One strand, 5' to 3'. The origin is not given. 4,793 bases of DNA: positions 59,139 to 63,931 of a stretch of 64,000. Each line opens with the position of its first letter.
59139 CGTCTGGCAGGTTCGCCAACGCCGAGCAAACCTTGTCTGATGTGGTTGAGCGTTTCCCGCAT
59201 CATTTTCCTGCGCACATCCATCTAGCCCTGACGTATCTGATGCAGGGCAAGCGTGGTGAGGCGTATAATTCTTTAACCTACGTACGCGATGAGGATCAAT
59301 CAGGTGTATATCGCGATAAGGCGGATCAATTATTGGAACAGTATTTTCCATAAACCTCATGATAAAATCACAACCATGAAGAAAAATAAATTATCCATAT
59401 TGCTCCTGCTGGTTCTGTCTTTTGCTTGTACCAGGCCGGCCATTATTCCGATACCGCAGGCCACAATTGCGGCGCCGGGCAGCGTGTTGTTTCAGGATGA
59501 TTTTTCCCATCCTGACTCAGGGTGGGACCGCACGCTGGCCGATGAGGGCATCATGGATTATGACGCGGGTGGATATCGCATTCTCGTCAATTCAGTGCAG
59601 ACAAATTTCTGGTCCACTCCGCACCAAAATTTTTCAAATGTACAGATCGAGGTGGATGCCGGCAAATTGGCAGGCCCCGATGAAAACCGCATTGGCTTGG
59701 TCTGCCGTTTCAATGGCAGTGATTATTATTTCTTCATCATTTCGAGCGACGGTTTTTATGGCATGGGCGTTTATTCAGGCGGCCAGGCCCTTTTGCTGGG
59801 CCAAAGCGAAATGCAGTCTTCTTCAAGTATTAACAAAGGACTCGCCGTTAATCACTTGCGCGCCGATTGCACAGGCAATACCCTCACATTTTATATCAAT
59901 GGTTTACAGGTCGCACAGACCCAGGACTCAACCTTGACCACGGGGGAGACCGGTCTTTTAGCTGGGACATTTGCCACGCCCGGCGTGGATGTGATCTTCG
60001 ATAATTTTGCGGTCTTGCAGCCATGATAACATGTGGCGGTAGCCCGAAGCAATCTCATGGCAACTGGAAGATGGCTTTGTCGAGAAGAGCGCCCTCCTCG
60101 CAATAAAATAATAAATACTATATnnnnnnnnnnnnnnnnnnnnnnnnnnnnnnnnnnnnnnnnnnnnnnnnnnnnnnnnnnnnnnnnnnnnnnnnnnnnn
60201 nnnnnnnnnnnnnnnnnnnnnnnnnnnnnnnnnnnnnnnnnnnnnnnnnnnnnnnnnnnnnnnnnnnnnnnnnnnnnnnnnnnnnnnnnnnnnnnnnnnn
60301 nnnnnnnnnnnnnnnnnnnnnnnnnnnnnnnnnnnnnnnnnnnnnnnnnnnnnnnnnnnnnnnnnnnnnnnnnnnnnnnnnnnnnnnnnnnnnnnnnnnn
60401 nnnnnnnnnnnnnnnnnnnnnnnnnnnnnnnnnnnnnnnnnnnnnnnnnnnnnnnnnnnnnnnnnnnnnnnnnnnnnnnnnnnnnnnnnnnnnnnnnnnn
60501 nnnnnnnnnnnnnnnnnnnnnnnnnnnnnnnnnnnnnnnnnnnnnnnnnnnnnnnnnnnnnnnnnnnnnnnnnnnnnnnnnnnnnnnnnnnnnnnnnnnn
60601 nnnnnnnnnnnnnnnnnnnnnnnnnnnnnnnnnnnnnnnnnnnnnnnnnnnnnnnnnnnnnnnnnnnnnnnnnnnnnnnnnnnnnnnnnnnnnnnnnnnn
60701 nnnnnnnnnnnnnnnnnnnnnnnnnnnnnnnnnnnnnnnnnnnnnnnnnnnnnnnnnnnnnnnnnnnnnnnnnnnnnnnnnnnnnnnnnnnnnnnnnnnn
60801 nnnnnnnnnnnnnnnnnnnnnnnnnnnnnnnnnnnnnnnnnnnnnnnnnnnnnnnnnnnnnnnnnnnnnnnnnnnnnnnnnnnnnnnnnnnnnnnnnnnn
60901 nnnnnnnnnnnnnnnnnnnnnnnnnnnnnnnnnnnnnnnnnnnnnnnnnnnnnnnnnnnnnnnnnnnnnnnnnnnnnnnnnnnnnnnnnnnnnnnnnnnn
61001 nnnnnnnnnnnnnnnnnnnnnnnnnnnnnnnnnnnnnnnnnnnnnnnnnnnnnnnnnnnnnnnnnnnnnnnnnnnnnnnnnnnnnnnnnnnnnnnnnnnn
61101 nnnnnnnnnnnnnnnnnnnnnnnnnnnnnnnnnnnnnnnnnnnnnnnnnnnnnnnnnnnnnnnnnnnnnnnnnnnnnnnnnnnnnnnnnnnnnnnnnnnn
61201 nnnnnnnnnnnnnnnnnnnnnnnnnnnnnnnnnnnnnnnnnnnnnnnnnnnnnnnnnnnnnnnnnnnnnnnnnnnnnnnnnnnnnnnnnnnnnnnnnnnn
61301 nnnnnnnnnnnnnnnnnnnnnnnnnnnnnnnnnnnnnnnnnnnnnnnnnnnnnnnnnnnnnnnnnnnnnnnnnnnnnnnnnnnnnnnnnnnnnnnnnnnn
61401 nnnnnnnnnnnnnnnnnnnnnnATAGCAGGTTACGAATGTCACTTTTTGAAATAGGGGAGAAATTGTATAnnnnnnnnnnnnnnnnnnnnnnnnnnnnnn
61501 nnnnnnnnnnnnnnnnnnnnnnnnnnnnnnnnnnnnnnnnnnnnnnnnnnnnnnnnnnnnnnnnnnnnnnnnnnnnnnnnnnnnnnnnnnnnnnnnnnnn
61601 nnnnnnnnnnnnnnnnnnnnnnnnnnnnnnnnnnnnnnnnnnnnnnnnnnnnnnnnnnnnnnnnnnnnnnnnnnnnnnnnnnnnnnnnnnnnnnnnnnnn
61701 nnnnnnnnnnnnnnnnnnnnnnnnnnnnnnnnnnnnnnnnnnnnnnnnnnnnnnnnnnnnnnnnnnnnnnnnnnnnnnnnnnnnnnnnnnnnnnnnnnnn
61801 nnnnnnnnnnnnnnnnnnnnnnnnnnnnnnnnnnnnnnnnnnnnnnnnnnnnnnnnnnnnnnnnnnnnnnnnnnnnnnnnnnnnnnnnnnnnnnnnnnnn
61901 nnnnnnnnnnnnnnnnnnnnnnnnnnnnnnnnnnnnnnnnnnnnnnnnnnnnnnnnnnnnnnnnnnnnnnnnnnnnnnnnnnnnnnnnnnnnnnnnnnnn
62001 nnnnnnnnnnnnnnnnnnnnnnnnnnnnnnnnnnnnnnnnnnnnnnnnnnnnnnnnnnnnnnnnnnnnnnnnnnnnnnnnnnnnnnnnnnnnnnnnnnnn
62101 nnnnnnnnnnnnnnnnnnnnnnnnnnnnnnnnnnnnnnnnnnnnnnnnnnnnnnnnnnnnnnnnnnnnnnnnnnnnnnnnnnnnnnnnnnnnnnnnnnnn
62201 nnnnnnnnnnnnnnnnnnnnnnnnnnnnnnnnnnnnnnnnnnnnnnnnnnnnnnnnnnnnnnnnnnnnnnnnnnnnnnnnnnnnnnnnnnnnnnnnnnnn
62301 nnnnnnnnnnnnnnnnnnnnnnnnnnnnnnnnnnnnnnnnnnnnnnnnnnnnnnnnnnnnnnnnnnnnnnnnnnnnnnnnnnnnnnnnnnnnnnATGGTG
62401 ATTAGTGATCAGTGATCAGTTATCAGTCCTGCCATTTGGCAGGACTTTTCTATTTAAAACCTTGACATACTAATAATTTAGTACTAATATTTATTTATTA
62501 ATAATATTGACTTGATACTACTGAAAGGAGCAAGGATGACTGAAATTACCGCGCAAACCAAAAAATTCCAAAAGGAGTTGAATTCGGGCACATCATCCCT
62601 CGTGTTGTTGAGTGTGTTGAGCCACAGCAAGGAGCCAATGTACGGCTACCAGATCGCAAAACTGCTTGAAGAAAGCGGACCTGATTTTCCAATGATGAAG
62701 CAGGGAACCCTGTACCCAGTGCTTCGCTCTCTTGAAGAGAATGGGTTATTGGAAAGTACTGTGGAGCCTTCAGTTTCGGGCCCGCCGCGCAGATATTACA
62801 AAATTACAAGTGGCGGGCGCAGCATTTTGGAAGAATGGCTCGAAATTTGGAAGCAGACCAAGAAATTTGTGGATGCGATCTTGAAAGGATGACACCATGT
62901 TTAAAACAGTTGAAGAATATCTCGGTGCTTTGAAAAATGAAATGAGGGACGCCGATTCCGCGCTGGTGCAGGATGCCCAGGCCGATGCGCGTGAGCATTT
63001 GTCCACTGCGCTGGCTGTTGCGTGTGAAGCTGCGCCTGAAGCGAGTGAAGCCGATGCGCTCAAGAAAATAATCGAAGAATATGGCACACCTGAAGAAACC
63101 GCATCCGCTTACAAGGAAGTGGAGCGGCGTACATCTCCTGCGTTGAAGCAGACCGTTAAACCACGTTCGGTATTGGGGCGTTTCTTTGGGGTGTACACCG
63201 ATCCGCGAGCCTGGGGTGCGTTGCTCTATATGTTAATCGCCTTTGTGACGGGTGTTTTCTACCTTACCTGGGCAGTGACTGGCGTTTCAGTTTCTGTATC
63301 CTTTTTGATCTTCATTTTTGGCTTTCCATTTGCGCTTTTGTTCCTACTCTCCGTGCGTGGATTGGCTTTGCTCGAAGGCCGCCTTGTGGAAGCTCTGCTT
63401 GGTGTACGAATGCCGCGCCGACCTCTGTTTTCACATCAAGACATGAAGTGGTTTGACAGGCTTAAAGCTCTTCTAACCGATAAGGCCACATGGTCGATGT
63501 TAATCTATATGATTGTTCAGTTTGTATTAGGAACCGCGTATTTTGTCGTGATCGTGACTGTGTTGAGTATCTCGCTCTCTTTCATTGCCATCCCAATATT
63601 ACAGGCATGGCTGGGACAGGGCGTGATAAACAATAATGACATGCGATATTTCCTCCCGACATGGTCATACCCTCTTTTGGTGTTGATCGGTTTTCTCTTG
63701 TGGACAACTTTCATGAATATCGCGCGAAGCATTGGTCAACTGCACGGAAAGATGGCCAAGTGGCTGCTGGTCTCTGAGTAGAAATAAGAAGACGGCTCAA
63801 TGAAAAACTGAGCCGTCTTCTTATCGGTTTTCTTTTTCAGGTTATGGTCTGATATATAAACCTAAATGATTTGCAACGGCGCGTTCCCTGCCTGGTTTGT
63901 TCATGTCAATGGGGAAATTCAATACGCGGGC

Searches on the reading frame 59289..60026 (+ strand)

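Call 20: search_protein_families(library=pfam, proteins=[window:59289-60026:+], max_evalue=0.01)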
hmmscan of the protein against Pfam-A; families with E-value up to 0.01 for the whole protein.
window:59289-60026:+ (245 aa): 1 family
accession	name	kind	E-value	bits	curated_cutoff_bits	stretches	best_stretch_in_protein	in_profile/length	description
PF13385.13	Laminin_G_3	-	0.003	18.1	27.6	1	141-221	41-116/151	Concanavalin A-like lectin/glucanases superfamily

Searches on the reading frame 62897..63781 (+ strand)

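Call 20: search_protein_families(library=pfam, proteins=[window:62897-63781:+], max_evalue=0.01)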
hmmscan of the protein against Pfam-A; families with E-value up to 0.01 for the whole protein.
window:62897-63781:+ (294 aa): 4 families
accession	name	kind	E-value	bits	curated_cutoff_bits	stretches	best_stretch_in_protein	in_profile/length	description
PF13796.11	Sensor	-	1.8e-32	113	28.2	1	111-291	1-162/162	Putative sensor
PF22564.2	HAAS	-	0.00042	21.1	27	1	7-69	1-53/55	HAAS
PF20556.3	DUF6768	-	0.002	18.3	27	0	180-222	23-65/123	Family of unknown function (DUF6768)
PF20990.2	DUF2207_C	-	0.0089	16.2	33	0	81-154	112-187/247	Predicted membrane protein (DUF2207) C-terminal domain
